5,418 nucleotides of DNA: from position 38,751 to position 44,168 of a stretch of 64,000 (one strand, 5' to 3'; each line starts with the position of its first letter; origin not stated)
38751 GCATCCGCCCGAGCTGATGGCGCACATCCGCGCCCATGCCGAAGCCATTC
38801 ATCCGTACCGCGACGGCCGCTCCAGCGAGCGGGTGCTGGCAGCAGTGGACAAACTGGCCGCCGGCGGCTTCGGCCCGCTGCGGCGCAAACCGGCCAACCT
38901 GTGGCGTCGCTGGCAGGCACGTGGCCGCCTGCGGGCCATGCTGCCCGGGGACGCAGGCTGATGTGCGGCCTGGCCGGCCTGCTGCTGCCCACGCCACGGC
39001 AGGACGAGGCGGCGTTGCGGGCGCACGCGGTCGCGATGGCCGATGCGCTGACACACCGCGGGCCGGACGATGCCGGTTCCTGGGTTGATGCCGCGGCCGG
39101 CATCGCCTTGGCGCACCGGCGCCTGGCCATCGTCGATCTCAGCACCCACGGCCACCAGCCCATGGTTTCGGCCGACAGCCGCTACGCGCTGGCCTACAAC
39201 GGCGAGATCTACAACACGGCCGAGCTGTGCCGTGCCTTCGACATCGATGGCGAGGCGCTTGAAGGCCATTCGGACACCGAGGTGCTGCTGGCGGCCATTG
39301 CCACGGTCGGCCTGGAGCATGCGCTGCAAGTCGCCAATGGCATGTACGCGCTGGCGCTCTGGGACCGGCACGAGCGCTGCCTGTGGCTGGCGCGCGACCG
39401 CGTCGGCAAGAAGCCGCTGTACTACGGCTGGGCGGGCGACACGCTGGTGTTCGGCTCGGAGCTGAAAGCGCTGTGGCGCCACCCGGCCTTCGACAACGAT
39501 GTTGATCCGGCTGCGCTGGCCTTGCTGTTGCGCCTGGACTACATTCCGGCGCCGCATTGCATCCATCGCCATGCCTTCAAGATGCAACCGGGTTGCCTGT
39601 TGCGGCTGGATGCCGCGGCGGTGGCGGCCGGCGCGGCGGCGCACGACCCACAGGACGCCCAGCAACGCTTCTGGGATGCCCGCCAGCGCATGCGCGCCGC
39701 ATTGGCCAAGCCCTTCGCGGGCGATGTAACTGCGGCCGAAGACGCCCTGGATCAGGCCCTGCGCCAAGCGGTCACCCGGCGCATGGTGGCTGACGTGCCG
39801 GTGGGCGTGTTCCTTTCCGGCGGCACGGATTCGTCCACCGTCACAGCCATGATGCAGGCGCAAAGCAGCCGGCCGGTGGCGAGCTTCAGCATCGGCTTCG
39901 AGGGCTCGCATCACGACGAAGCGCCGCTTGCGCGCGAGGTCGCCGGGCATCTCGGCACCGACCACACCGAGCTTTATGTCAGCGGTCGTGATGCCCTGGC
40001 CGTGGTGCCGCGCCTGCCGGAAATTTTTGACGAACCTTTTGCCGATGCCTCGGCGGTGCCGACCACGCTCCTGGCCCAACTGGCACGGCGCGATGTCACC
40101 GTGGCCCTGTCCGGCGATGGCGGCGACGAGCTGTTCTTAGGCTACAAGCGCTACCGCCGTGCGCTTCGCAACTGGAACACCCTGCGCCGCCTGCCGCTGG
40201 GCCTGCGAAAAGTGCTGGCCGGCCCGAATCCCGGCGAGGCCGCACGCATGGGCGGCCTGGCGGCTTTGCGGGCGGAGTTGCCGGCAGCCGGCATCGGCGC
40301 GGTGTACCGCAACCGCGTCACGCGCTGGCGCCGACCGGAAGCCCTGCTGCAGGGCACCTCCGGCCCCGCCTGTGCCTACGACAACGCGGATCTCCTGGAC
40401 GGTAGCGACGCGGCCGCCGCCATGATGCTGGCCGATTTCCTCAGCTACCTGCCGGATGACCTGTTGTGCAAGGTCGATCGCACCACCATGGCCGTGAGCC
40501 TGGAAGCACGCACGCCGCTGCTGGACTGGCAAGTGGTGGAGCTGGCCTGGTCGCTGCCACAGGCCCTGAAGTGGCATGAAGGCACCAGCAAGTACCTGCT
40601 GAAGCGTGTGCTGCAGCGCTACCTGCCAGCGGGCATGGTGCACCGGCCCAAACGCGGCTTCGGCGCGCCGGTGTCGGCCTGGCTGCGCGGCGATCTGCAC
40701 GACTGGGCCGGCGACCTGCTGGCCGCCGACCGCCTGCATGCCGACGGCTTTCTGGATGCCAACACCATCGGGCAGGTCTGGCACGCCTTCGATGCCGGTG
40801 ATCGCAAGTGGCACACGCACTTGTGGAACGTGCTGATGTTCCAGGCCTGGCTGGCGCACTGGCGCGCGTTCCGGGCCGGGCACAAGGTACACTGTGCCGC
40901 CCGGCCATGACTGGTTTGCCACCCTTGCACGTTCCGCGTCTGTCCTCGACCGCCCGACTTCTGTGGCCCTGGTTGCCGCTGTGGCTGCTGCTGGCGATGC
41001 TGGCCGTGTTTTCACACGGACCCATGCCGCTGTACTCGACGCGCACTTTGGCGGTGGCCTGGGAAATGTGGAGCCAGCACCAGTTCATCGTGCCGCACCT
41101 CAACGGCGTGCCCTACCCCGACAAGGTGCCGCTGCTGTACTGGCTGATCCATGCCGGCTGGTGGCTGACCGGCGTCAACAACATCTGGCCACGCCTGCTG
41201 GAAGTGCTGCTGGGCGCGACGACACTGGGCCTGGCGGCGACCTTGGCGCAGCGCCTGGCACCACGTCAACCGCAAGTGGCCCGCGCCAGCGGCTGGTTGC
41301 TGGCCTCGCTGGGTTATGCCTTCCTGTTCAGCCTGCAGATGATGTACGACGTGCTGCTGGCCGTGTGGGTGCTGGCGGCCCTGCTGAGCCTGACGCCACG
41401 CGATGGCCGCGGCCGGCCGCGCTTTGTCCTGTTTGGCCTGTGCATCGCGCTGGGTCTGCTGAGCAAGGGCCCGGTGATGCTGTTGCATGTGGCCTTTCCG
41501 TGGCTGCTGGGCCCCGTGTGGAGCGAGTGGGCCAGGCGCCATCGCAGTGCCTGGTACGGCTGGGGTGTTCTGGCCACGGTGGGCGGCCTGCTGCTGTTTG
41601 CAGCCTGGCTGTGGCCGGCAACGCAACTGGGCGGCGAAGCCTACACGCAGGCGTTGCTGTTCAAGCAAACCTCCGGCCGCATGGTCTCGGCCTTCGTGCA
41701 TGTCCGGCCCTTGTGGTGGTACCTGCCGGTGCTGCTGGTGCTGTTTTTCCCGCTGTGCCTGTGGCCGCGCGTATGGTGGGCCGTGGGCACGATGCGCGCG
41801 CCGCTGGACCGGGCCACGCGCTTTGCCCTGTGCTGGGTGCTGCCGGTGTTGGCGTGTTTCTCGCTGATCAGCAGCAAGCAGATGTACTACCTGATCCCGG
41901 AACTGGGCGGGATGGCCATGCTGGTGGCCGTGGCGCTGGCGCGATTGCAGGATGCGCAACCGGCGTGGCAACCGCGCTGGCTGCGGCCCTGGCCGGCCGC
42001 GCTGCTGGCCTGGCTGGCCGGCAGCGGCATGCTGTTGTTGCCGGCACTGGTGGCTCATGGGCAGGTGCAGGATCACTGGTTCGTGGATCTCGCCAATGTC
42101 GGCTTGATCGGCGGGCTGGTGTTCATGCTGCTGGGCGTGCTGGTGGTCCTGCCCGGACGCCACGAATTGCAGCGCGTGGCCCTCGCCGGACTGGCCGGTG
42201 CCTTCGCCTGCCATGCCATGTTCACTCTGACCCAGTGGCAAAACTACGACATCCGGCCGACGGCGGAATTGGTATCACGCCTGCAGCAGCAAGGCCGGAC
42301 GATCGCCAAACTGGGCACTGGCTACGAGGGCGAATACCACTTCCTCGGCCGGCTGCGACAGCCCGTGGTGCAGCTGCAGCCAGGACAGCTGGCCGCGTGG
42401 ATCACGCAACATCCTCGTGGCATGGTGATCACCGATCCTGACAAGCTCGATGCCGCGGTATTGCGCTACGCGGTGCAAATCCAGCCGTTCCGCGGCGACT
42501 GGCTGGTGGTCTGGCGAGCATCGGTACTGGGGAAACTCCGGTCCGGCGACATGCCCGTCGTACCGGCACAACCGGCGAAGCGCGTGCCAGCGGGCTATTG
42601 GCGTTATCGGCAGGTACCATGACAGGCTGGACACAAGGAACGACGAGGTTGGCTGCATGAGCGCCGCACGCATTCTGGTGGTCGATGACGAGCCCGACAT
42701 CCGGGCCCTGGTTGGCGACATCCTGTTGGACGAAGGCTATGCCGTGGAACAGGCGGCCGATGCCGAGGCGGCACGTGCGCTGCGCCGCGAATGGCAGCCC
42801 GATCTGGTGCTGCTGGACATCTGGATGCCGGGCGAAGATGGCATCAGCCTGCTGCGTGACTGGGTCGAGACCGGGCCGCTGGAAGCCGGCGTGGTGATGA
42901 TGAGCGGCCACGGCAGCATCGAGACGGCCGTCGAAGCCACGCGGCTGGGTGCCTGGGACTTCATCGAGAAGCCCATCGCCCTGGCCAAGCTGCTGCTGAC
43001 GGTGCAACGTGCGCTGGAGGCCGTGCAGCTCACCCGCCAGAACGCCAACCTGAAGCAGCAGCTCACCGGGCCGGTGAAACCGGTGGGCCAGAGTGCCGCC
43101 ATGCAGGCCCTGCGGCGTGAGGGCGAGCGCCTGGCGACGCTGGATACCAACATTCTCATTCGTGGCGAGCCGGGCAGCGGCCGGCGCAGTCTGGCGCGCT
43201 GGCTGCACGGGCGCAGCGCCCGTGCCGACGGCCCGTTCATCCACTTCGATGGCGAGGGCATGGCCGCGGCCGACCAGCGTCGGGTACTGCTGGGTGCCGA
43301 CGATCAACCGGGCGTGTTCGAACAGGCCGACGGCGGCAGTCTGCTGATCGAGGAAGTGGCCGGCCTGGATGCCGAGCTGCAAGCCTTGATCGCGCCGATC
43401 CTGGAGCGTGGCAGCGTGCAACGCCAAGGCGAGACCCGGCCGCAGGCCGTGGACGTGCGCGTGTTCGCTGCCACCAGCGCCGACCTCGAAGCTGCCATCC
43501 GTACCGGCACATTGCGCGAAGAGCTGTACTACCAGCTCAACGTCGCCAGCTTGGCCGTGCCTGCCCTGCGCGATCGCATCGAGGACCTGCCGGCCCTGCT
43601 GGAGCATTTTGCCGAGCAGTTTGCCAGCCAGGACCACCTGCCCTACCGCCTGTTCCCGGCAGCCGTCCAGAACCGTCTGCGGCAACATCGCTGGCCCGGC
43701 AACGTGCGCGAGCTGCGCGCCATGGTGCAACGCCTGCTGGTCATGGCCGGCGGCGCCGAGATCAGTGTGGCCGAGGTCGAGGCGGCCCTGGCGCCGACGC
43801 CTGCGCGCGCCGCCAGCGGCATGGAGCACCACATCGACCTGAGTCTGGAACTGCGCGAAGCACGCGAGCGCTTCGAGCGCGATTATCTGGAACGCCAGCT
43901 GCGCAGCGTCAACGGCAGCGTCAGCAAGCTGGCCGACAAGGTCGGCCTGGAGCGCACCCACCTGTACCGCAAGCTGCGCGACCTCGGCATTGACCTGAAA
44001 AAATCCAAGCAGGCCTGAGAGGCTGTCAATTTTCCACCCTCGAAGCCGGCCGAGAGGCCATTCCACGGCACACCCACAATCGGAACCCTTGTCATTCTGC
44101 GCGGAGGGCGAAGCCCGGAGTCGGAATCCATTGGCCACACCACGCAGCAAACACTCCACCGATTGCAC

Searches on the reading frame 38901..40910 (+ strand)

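Call 50: search_protein_families(library=pfam, proteins=[window:38901-40910:+], max_evalue=0.00001)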
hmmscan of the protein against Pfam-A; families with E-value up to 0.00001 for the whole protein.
window:38901-40910:+ (669 aa): 3 families
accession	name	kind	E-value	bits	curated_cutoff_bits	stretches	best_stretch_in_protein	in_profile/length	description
PF00733.27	Asn_synthase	-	5.3e-113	378.7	21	1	283-651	2-353/354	Asparagine synthase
PF13522.11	GATase_6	-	1.7e-42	145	27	1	55-187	1-130/130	Glutamine amidotransferase domain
PF13537.11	GATase_7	-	8e-40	136.1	25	1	72-191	1-121/123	Glutamine amidotransferase domain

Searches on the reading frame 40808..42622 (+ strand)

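Call 50: search_protein_families(library=pfam, proteins=[window:40808-42622:+], max_evalue=0.00001)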
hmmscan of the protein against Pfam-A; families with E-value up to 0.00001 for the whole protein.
window:40808-42622:+ (604 aa): 1 family
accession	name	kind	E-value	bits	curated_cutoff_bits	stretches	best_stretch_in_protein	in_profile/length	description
PF13231.12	PMT_2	-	1.1e-06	29.3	26.1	1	105-268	1-158/160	Dolichyl-phosphate-mannose-protein mannosyltransferase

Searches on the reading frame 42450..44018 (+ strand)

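Call 50: search_protein_families(library=pfam, proteins=[window:42450-44018:+], max_evalue=0.00001)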
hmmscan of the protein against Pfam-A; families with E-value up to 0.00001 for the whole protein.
window:42450-44018:+ (522 aa): 5 families
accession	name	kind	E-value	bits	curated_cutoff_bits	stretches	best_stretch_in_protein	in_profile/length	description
PF00158.32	Sigma54_activat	-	8.9e-32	110.5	20.2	1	212-368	2-167/168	Sigma-54 interaction domain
PF00072.30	Response_reg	-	3.2e-26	92.1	30.2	1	75-185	1-110/111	Response regulator receiver domain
PF25601.1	AAA_lid_14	-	3.2e-19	69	27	1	374-453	1-80/87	AAA+ ATPase lid domain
PF14532.12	Sigma54_activ_2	-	7.7e-18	65.5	25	1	212-373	1-138/138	Sigma-54 interaction domain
PF02954.25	HTH_8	-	4.1e-08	33.3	22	1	472-510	2-40/42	Bacterial regulatory protein, Fis family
